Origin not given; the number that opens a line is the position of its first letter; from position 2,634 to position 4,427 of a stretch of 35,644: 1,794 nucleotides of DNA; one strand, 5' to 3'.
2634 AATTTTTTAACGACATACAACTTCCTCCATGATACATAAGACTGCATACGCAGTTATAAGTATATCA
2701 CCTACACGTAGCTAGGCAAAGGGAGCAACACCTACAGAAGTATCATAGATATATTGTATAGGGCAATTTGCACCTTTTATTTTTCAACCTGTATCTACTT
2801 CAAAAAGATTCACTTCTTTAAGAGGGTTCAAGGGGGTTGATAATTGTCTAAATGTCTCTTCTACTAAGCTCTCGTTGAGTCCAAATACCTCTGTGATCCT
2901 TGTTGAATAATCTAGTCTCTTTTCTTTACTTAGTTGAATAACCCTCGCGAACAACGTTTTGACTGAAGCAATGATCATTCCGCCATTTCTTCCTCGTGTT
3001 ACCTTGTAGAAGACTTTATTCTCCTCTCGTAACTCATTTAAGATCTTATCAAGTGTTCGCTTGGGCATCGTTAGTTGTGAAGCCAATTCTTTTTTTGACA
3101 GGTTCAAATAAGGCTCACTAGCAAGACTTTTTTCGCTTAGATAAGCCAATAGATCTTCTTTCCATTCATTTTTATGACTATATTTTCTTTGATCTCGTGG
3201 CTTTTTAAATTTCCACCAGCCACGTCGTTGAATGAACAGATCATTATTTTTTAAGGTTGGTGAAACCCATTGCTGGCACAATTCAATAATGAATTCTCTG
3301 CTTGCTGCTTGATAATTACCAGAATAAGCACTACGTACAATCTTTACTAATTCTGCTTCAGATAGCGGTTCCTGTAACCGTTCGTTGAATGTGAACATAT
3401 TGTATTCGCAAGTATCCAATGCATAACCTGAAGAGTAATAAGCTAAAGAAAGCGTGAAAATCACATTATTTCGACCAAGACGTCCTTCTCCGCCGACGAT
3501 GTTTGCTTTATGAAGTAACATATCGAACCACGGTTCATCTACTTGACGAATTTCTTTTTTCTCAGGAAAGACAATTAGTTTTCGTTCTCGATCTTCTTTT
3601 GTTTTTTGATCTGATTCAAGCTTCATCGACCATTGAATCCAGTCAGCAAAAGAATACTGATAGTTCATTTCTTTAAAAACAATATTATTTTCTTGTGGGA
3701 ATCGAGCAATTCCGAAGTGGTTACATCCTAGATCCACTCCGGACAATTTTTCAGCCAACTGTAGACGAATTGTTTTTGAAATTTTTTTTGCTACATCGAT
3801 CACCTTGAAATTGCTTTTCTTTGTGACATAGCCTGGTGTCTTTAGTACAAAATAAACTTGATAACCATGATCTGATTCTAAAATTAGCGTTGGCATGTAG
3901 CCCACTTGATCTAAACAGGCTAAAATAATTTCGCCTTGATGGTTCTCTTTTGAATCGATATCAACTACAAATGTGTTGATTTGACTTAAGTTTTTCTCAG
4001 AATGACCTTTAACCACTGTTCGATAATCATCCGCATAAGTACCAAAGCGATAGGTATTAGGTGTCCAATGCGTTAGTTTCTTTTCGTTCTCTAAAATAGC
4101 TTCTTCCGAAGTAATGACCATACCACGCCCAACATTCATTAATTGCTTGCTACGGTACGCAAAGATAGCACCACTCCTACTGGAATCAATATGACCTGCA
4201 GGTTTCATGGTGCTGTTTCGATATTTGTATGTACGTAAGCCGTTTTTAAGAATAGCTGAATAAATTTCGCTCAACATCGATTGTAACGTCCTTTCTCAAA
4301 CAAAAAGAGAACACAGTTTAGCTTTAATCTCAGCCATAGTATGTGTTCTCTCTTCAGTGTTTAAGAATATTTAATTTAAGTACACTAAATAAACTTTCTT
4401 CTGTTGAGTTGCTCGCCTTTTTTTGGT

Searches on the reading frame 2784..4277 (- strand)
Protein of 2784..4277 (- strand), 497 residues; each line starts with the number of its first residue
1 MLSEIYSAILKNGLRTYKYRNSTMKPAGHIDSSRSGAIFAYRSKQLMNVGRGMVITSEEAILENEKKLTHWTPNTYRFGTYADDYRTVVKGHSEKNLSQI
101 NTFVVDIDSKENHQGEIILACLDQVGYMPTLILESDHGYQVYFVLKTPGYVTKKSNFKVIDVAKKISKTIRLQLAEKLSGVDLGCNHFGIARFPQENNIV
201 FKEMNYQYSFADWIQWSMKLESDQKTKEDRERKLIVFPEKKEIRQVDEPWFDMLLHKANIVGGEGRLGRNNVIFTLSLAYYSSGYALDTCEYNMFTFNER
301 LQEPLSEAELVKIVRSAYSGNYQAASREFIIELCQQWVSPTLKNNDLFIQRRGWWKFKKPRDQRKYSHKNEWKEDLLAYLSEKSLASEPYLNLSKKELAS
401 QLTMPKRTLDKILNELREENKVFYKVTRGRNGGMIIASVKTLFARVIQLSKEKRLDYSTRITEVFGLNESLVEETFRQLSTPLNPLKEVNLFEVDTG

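Call 3: search_protein_families(library=pfam, proteins=[window:2784-4277:-], max_evalue=1)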
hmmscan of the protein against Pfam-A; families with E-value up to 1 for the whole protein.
window:2784-4277:- (497 aa): 5 families
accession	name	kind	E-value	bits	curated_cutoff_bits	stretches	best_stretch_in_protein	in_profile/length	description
PF08708.16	PriCT_1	-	9e-19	67.3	21.1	1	260-323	4-67/67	Primase C terminal 1 (PriCT-1)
PF02082.26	Rrf2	-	0.00052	20.6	30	1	390-437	21-66/132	Iron-dependent Transcriptional regulator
PF13545.12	HTH_Crp_2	-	0.0072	16.7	27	1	390-420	20-50/70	Crp-like helix-turn-helix domain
PF24101.1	eWH_GTF3C1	-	0.049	13.8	30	1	377-422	14-61/110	GTF3C1, extended winged-helix domain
PF19121.6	DUF5805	-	0.061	14.1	28.5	1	397-429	32-65/67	Family of unknown function (DUF5805)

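Call 7: search_protein_families(library=ncbifam, proteins=[window:2784-4277:-], max_evalue=1)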
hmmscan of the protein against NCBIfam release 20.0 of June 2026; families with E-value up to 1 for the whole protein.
window:2784-4277:- (497 aa): 4 families
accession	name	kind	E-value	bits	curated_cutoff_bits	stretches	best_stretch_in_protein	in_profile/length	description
TIGR02944.1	suf_reg_Xantho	equivalog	0.016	15.6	110.65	1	385-439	18-70/130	SUF system Fe-S cluster assembly regulator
NF047409.1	Cys_reg_CymR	equivalog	0.016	15.3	195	0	297-323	41-67/139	cysteine metabolism transcriptional regulator CymR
NF053784.1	TranRegCyprAlk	equivalog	0.039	13.3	500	1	382-426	242-283/336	transcriptional regulator CypR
TIGR00738.1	rrf2_super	superfamily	0.094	12.6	73.3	1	392-437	25-68/132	Rrf2 family transcriptional regulator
